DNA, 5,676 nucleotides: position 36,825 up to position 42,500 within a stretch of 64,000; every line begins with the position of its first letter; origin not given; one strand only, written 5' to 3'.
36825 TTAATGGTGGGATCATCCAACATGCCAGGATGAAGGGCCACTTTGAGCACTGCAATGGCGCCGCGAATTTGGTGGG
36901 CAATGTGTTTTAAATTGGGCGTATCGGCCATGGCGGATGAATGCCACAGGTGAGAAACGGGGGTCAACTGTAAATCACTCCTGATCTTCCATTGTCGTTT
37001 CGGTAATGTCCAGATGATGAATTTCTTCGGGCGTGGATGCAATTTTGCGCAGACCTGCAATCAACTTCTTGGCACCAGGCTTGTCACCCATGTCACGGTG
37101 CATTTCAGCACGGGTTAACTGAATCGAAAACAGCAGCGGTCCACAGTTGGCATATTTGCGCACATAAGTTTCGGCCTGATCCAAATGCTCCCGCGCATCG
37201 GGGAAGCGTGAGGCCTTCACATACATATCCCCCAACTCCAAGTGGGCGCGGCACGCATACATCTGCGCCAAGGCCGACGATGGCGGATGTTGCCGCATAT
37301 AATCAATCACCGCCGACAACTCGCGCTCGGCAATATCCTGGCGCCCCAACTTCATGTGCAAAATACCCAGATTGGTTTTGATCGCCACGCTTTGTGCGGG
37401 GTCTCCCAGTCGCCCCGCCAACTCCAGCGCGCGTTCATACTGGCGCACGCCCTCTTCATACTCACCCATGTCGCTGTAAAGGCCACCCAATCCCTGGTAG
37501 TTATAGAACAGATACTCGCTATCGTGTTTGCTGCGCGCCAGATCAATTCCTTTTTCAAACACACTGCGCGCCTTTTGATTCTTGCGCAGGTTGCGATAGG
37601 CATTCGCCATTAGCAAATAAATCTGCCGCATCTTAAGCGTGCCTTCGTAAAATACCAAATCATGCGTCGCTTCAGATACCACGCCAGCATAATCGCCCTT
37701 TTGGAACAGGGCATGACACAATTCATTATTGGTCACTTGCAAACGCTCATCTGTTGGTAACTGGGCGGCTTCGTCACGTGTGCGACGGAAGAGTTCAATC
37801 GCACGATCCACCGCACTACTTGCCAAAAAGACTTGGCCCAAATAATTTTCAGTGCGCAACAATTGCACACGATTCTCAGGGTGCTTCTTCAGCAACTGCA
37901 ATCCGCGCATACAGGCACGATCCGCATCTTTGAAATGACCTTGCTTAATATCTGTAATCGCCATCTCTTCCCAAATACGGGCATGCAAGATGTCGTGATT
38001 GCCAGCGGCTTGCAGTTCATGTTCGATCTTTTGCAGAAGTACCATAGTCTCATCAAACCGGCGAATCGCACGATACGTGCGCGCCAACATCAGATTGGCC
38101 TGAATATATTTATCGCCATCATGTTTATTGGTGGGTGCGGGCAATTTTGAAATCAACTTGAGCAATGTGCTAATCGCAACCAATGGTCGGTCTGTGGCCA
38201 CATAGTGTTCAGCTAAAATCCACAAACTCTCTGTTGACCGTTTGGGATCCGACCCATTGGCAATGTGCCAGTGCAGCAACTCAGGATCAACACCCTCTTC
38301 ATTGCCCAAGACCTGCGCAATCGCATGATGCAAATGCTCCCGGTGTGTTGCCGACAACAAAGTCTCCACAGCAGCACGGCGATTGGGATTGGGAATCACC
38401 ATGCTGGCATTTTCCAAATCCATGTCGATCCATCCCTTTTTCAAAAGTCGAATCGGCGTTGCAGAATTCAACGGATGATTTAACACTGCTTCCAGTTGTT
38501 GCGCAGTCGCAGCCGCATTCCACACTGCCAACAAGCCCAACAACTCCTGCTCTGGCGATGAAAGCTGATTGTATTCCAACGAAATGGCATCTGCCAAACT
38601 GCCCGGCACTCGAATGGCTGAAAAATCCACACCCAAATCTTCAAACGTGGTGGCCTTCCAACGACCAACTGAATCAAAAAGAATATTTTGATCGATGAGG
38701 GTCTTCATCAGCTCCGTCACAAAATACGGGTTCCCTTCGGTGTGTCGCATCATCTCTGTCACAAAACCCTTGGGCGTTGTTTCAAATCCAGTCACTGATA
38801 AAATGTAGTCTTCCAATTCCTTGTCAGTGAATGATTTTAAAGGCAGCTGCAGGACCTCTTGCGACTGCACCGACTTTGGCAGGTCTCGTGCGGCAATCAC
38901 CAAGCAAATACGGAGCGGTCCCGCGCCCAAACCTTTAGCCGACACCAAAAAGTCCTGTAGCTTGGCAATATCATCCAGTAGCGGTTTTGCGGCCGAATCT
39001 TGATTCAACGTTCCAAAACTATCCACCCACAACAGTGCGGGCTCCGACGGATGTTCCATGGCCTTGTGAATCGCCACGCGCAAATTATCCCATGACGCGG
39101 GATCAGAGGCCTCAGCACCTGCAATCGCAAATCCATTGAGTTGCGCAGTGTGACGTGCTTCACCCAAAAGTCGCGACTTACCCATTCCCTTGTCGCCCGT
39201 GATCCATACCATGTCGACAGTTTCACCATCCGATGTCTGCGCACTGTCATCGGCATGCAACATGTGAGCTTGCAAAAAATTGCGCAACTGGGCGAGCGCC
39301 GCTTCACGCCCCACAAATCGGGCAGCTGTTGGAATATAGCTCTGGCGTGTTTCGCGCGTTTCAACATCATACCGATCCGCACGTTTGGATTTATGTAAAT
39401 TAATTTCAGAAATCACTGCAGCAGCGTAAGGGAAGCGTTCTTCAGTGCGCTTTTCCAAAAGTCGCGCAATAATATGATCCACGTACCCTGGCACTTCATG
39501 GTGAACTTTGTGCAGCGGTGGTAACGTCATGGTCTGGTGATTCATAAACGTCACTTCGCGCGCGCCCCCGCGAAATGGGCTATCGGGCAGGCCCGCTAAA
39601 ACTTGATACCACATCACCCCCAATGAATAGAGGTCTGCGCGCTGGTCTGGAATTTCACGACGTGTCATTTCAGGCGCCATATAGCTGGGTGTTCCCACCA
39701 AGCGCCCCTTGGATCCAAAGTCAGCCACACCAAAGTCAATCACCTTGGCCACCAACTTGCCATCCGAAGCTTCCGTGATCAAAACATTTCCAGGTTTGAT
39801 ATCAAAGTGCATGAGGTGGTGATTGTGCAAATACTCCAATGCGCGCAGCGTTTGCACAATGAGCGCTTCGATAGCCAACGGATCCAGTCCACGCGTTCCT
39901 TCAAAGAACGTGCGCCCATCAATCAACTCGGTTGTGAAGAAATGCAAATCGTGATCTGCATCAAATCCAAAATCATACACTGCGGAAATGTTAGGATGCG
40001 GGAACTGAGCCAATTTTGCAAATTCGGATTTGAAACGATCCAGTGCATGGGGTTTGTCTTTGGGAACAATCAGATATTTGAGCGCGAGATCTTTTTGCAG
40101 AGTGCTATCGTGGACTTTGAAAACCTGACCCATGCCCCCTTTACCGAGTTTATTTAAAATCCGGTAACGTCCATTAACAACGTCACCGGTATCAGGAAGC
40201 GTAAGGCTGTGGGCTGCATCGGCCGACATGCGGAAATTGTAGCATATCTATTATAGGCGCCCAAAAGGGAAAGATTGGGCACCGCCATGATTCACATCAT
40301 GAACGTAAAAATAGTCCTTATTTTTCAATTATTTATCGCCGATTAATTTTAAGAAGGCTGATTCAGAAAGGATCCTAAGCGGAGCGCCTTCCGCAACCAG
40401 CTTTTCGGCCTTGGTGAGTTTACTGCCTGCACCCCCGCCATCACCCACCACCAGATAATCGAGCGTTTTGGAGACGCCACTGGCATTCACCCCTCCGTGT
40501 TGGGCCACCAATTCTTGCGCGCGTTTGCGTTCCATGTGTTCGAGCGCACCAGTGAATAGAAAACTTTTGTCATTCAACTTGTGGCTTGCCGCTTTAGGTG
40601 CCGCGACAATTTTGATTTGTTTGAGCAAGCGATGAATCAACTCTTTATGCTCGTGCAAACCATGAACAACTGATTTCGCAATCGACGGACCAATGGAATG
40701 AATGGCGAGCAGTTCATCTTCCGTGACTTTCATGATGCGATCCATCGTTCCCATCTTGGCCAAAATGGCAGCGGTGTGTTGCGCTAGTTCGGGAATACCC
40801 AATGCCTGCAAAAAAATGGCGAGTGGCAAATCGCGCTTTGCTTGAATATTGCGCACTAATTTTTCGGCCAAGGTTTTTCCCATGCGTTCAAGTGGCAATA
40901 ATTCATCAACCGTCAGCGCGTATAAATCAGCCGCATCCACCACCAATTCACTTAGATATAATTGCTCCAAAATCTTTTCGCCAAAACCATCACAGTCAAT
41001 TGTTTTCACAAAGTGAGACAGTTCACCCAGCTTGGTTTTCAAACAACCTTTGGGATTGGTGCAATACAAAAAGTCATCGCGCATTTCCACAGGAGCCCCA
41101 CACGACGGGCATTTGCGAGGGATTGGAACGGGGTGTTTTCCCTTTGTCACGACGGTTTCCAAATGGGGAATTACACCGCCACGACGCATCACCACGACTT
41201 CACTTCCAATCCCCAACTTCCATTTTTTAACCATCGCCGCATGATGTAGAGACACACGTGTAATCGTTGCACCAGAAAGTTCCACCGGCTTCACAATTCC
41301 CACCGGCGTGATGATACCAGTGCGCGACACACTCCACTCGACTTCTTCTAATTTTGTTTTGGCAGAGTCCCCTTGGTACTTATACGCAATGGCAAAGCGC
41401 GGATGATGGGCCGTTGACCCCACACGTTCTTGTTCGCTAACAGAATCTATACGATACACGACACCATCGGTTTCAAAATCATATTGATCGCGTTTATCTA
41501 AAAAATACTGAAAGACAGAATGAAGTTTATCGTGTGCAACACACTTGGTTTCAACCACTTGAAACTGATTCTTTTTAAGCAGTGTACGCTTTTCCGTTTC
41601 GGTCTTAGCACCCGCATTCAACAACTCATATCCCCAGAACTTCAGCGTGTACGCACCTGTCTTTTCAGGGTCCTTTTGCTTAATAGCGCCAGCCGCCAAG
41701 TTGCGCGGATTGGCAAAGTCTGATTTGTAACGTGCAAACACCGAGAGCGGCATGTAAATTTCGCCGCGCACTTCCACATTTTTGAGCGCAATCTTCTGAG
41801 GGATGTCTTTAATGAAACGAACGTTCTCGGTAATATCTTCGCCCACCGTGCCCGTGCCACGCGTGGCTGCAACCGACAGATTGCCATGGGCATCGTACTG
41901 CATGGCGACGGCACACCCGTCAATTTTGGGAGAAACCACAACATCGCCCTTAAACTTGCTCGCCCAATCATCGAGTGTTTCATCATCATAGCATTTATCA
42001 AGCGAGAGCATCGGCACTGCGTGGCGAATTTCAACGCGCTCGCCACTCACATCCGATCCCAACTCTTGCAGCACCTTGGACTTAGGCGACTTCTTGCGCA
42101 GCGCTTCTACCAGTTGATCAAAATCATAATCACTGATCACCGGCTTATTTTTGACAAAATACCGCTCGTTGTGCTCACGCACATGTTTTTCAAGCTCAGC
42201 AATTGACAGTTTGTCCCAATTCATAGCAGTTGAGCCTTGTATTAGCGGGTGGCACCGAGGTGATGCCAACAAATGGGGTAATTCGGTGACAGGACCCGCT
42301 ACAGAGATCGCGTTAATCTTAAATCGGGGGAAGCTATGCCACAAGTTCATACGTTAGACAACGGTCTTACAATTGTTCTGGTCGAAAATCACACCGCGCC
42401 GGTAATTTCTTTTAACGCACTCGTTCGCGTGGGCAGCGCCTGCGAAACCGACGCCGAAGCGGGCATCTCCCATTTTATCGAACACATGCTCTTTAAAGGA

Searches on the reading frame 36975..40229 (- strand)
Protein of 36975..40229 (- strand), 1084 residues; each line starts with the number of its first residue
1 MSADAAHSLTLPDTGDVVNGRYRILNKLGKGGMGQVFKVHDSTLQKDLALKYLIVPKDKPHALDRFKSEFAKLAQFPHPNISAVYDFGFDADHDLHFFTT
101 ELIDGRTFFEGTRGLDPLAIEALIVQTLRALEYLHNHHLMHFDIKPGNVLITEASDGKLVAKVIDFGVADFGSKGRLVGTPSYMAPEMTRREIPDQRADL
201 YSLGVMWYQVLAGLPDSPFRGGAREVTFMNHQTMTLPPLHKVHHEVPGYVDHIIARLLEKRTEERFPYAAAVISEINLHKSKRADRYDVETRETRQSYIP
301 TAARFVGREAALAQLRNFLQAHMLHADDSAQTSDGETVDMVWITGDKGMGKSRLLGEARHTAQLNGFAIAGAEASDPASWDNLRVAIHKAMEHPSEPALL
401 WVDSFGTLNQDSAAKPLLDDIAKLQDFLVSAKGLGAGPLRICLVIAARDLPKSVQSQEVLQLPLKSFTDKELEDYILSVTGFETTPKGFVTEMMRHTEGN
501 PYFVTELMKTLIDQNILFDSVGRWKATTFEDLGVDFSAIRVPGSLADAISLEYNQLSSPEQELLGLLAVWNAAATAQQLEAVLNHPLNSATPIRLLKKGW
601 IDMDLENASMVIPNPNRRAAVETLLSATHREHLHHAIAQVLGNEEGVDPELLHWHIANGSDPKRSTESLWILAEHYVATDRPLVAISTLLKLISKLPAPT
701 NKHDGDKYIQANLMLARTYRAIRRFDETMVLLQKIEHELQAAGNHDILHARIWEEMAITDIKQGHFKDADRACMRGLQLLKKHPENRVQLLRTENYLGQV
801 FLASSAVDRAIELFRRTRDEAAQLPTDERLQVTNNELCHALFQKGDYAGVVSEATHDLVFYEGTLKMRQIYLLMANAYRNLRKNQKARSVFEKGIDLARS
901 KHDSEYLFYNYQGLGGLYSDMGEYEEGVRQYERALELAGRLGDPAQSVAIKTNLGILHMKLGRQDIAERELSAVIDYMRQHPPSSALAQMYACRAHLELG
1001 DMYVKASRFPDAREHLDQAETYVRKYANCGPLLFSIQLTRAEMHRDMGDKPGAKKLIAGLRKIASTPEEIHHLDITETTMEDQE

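Call 51: search_protein_families(library=ncbifam, proteins=[window:36975-40229:-], max_evalue=1e-30)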
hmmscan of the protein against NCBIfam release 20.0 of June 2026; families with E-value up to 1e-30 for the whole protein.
window:36975-40229:- (1084 aa): 3 families
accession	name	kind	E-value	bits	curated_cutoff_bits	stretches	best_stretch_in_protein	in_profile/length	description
NF033483.0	PknB_PASTA_kin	equivalog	5.2e-57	194.1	450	1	15-302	2-294/563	Stk1 family PASTA domain-containing Ser/Thr kinase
NF047741.1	antiphage_MADS6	equivalog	9.3e-37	126.8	460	0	14-138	489-611/612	methylation-associated defense system protein kinase MAD6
TIGR03903.1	TOMM_kin_cyc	equivalog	1.8e-32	112.3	705.75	0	48-214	6-186/1267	TOMM system kinase/cyclase fusion protein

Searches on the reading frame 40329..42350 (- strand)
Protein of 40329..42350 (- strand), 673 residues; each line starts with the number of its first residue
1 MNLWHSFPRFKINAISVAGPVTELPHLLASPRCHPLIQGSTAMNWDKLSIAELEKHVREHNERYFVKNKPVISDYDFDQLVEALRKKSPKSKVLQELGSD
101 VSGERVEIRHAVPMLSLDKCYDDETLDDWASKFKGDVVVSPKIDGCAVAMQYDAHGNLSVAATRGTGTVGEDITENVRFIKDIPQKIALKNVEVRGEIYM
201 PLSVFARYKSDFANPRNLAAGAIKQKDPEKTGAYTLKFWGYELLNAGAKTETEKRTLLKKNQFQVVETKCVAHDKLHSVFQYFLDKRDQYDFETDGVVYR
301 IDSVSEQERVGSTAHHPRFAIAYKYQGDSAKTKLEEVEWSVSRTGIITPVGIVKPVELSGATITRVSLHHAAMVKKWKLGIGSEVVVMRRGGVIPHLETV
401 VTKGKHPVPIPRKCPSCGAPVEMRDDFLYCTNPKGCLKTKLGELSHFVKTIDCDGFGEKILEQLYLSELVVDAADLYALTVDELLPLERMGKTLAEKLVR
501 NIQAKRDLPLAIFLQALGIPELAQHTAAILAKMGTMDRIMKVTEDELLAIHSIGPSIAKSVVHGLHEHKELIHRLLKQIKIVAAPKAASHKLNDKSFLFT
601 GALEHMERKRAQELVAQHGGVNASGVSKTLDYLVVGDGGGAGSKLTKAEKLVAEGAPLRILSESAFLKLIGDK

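Call 51: search_protein_families(library=ncbifam, proteins=[window:40329-42350:-], max_evalue=1e-30)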
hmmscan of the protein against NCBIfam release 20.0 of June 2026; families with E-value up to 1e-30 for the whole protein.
window:40329-42350:- (673 aa): 5 families
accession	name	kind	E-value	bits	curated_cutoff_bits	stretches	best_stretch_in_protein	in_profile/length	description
TIGR00575.1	dnlj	equivalog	4.8e-164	547.3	444.45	1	53-651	1-642/652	NAD-dependent DNA ligase LigA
NF005932.1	PRK07956.1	equivalog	3e-155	518.4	369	1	50-669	3-663/664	NAD-dependent DNA ligase LigA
NF010931.0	PRK14351.1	equivalog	1.4e-122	410.6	1051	1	50-670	36-682/692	NAD-dependent DNA ligase LigA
NF010930.0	PRK14350.1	equivalog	2.3e-92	310.5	652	1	49-651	8-651/669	NAD-dependent DNA ligase LigA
NF005987.0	PRK08097.1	equivalog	2.8e-57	194.5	498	1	49-569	33-544/562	NAD-dependent DNA ligase LigB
